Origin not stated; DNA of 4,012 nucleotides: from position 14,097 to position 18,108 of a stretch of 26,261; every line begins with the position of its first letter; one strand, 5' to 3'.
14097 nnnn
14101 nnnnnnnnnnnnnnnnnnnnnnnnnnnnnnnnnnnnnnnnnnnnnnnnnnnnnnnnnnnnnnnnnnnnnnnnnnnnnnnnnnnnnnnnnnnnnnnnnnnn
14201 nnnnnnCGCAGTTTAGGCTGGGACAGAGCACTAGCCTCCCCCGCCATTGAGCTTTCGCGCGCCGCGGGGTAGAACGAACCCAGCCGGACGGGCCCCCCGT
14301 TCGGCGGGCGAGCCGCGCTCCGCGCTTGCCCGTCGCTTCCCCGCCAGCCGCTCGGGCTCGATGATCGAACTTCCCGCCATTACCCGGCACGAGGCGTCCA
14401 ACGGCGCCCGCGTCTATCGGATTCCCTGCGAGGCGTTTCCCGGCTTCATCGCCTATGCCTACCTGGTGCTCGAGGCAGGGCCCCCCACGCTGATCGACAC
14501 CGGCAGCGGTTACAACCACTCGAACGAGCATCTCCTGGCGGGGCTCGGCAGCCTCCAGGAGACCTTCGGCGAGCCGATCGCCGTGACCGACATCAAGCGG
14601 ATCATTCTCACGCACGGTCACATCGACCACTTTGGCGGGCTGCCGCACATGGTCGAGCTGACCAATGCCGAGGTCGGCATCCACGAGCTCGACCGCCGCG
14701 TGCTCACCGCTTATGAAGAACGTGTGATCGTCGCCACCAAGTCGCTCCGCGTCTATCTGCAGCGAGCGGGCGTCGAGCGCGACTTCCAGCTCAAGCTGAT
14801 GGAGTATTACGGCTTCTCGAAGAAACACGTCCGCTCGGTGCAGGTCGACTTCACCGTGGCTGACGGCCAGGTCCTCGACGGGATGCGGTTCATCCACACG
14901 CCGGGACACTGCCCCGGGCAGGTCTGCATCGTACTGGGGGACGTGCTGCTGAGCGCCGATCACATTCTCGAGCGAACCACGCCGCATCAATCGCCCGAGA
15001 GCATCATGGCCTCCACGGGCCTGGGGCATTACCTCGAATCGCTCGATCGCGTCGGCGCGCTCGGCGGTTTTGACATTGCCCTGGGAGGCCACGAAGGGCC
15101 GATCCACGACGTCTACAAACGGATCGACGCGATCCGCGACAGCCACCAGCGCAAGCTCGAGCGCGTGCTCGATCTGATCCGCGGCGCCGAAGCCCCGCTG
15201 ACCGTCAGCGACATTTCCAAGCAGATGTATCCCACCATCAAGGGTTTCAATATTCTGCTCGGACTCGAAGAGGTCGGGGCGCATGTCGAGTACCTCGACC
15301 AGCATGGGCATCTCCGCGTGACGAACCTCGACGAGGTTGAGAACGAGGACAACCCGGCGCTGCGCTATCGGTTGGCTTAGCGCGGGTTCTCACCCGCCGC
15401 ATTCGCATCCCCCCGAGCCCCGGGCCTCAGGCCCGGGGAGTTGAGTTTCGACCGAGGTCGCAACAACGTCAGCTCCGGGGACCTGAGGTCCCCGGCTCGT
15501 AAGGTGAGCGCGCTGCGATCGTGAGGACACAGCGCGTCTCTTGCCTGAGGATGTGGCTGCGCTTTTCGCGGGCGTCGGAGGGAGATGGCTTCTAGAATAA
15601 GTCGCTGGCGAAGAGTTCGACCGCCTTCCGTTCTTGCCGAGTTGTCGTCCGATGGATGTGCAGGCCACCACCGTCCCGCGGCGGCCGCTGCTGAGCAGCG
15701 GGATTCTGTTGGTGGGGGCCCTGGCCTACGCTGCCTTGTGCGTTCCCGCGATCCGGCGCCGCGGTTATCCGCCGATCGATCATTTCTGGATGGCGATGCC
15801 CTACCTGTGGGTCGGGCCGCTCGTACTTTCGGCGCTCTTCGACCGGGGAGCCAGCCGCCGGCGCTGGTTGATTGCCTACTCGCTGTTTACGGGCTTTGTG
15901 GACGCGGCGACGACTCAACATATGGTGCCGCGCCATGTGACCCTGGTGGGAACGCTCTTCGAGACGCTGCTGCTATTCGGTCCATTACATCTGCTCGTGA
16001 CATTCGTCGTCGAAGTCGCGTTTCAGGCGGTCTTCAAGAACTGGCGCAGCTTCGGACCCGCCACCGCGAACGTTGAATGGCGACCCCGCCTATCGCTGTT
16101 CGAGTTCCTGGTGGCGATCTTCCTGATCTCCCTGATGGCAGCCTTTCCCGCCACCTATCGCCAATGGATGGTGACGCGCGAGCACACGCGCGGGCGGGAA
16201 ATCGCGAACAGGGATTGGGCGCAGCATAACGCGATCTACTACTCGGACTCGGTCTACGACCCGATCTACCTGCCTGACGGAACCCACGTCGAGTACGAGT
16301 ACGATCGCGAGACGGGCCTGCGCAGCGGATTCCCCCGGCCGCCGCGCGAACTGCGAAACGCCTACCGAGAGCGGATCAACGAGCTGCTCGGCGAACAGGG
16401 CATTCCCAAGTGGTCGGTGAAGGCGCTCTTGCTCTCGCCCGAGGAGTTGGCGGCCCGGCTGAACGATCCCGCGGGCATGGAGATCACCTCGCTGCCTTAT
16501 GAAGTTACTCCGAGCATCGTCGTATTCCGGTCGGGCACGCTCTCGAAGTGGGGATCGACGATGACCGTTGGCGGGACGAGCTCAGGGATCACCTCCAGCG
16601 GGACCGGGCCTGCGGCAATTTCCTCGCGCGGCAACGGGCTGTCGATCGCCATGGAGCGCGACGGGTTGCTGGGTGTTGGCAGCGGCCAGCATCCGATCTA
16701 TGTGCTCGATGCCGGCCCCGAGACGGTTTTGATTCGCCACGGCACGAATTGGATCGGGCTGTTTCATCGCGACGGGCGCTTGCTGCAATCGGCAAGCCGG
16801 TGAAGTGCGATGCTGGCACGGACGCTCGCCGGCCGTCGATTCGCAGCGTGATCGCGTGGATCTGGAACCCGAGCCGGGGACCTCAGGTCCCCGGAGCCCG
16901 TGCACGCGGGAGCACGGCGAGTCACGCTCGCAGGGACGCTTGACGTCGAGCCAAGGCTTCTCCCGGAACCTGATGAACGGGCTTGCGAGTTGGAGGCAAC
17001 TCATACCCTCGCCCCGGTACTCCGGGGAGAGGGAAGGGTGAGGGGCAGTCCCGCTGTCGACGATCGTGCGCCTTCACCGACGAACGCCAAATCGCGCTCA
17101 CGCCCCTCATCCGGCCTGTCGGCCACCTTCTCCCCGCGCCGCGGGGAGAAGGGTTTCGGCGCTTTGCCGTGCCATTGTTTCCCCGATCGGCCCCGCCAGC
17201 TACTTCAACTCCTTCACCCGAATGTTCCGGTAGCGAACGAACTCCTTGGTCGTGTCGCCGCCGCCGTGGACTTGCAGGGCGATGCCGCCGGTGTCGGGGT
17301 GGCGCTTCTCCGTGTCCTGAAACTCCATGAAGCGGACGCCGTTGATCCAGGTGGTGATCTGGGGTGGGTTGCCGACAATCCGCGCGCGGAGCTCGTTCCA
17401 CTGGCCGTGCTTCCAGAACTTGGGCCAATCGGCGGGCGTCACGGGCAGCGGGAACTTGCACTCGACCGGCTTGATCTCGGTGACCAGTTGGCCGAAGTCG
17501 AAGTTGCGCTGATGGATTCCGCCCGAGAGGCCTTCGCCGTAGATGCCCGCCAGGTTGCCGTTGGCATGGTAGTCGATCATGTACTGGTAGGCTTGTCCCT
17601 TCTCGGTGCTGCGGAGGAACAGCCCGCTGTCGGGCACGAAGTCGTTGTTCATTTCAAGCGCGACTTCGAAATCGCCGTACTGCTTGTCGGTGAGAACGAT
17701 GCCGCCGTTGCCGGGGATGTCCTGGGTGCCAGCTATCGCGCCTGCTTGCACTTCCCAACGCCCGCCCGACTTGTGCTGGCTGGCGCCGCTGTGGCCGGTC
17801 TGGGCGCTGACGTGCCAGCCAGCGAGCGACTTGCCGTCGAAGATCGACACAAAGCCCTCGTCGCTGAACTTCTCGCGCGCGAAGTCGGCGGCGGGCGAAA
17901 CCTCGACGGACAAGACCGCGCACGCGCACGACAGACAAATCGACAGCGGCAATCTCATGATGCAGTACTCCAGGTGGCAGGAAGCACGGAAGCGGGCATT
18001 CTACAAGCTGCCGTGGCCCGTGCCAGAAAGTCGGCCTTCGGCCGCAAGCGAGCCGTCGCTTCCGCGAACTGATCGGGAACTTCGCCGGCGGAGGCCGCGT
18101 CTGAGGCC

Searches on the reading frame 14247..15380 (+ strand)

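Call 60: search_protein_families(library=pfam, proteins=[window:14247-15380:+], max_evalue=0.0001)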
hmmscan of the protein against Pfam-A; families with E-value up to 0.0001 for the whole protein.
window:14247-15380:+ (377 aa): 2 families
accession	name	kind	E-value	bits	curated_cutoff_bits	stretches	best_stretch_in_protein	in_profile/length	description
PF00753.33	Lactamase_B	-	1.3e-21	77.9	22.7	1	67-282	4-196/196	Metallo-beta-lactamase superfamily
PF12706.13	Lactamase_B_2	-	4.5e-07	30.1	27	1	82-168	4-82/200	Beta-lactamase superfamily domain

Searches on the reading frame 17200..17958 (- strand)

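Call 60: search_protein_families(library=pfam, proteins=[window:17200-17958:-], max_evalue=0.0001)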
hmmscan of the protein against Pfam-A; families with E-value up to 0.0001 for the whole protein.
window:17200-17958:- (252 aa): 1 family
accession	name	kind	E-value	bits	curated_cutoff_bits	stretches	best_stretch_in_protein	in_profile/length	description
PF06439.18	3keto-disac_hyd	-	8.2e-30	104.7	26.8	1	35-249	1-187/187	3-keto-disaccharide hydrolase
